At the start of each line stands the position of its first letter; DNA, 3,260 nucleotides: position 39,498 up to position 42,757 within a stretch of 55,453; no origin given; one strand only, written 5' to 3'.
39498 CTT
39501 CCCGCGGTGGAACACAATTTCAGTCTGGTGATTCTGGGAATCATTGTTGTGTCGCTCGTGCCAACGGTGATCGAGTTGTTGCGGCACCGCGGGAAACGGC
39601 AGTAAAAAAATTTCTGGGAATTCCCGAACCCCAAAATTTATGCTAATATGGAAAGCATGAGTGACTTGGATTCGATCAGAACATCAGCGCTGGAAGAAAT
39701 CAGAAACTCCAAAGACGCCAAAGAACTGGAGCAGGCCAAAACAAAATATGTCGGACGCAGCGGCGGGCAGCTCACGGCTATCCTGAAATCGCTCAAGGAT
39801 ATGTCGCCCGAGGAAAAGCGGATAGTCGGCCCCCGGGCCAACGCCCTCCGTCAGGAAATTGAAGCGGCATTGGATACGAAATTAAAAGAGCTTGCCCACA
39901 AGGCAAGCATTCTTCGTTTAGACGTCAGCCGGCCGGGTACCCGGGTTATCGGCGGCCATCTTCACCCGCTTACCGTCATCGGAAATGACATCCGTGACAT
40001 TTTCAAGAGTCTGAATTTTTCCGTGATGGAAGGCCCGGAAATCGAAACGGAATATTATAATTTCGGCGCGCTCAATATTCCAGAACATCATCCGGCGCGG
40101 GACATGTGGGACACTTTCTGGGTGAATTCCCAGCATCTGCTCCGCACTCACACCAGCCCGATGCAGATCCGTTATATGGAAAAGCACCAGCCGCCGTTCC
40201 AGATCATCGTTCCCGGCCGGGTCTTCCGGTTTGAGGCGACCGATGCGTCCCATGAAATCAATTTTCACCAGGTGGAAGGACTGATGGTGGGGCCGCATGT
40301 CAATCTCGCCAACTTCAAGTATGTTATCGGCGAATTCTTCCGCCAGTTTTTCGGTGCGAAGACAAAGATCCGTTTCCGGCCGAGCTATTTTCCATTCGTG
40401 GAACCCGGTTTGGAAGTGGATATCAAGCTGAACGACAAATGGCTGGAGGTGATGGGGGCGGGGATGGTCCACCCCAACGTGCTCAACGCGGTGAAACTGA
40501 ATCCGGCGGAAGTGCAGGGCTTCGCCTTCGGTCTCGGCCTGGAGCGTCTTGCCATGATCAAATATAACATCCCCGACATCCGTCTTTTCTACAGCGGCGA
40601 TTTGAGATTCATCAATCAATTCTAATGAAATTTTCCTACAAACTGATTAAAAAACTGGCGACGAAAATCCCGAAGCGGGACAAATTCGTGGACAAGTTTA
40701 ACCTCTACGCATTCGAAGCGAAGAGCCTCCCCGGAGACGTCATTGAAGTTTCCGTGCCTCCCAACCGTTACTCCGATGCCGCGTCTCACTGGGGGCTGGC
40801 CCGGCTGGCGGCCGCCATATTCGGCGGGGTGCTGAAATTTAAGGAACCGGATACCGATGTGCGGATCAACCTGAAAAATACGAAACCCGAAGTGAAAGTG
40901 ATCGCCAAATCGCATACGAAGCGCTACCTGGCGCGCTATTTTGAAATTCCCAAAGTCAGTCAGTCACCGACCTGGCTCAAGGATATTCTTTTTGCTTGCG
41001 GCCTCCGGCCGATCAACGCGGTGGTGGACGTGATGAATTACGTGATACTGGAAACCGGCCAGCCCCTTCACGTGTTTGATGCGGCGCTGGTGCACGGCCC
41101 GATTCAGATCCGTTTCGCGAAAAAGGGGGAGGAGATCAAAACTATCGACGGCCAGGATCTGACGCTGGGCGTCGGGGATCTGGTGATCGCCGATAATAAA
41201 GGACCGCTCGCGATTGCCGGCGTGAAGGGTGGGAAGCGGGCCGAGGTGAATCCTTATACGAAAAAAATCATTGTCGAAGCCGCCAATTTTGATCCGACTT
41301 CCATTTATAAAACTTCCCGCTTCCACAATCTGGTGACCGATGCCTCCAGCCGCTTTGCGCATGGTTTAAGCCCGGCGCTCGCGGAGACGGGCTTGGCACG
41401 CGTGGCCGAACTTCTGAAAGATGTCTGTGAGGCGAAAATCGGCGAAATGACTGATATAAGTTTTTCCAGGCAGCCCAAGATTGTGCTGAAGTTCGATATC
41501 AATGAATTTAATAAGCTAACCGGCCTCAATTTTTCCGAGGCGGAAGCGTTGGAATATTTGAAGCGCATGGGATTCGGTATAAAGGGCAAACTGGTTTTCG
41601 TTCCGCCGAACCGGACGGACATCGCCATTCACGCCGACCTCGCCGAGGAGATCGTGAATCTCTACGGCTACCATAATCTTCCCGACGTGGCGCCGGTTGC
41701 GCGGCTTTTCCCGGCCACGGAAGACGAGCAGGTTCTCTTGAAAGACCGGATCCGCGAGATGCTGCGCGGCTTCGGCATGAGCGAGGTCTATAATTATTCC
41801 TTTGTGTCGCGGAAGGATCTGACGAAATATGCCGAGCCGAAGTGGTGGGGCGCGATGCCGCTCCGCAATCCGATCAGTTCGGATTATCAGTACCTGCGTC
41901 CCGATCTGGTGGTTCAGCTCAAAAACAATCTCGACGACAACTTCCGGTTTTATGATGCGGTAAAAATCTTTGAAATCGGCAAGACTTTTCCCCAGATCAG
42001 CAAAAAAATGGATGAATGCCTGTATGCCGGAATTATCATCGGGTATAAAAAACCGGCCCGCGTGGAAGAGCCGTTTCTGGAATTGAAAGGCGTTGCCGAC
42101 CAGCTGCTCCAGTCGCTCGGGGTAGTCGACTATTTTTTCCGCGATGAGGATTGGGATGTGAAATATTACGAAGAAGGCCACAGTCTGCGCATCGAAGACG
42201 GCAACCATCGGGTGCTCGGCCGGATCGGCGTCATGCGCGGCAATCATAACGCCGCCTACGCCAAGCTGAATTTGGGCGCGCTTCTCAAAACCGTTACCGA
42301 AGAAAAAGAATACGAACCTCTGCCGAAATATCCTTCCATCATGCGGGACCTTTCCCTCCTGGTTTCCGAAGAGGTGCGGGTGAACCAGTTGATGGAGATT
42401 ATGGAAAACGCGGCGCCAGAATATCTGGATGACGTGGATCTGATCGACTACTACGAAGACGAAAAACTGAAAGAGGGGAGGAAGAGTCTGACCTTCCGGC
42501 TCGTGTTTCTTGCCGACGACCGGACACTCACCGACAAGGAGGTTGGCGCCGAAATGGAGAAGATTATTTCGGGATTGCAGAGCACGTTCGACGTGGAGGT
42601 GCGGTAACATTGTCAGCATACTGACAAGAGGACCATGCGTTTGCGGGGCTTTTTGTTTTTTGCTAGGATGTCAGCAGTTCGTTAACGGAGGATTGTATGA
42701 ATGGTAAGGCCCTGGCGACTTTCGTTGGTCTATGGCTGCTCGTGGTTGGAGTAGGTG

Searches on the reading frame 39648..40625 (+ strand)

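Call 91: search_protein_families(library=pfam, max_evalue=0.00001, proteins=[window:39648-40625:+])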
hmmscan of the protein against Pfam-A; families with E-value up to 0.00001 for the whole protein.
window:39648-40625:+ (325 aa): 2 families
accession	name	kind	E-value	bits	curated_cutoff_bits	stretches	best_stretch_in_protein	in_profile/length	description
PF01409.25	tRNA-synt_2d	-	6.9e-98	327.5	19.8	1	91-325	2-246/246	tRNA synthetases class II core domain (F)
PF02912.23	Phe_tRNA-synt_N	-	2.5e-18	66.2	22.3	1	22-86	1-64/69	Aminoacyl tRNA synthetase class II, N-terminal domain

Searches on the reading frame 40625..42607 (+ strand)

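Call 90: search_protein_families(library=pfam, max_evalue=0.00001, proteins=[window:40625-42607:+])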
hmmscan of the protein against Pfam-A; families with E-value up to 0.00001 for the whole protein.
window:40625-42607:+ (660 aa): 4 families
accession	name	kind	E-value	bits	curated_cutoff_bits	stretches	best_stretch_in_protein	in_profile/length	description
PF03483.22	B3_4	-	5.5e-57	192.6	29.3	1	99-268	3-173/174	B3/4 domain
PF17759.6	tRNA_synthFbeta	-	1.7e-27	96.7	22.4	1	352-537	1-193/214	Phenylalanyl tRNA synthetase beta chain CLM domain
PF03147.19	FDX-ACB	-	9.9e-27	93.7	31.1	1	567-660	1-94/94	Ferredoxin-fold anticodon binding domain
PF03484.21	B5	-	2.3e-17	63.4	28.6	1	289-349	2-67/67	tRNA synthetase B5 domain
